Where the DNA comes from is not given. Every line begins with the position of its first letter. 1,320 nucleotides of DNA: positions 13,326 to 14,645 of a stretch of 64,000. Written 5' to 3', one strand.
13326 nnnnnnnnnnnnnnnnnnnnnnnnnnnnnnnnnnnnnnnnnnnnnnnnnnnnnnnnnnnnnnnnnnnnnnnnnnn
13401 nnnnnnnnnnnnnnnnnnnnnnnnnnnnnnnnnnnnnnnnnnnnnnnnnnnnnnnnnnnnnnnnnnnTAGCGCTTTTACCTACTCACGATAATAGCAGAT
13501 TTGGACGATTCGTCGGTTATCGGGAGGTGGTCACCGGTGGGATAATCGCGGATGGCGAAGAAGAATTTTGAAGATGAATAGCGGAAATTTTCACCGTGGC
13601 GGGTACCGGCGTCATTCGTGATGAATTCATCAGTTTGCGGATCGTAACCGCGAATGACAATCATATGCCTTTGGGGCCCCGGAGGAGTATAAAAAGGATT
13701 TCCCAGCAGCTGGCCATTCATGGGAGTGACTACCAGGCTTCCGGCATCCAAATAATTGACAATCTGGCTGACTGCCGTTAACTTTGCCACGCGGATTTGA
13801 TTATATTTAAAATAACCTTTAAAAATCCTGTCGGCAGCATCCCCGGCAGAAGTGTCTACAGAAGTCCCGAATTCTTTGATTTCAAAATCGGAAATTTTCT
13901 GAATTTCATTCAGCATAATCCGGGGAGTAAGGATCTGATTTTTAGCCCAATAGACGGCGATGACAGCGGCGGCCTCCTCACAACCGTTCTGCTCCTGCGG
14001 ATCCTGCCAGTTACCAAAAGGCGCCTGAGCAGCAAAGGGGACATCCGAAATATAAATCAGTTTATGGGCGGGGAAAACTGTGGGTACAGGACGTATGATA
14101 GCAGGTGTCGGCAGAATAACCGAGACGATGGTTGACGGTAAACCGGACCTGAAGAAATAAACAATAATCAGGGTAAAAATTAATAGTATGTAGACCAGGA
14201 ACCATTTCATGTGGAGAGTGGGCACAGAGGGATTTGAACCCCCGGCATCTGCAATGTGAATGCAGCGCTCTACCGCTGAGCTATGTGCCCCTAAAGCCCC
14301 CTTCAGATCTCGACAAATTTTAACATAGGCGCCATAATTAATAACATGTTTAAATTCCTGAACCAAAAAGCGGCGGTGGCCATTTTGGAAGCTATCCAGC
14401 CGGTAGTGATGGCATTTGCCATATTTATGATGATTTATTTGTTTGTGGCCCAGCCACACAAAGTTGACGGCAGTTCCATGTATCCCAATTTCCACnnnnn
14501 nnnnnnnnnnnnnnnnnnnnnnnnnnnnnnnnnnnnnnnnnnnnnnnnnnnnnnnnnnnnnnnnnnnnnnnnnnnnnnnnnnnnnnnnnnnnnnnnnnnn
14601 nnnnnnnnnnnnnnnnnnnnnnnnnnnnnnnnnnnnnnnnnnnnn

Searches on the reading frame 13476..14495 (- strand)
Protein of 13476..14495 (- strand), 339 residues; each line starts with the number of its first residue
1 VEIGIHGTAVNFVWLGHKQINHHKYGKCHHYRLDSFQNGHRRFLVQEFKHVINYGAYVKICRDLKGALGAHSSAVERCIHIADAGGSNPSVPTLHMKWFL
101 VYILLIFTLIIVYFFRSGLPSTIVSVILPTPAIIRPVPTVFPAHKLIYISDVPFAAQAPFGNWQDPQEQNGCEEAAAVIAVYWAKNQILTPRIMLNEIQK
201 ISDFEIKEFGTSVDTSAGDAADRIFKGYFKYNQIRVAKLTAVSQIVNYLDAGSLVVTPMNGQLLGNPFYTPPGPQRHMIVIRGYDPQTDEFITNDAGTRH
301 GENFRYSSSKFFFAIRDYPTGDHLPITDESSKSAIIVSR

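Call 108: search_protein_families(library=pfam, proteins=[window:13476-14495:-], max_evalue=0.001)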
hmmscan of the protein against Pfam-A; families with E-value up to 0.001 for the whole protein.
window:13476-14495:- (339 aa): 1 family
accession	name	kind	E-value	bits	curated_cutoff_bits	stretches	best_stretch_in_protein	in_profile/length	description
PF13529.12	Peptidase_C39_2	-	5.4e-10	40.4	24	1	151-295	2-141/143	Peptidase_C39 like family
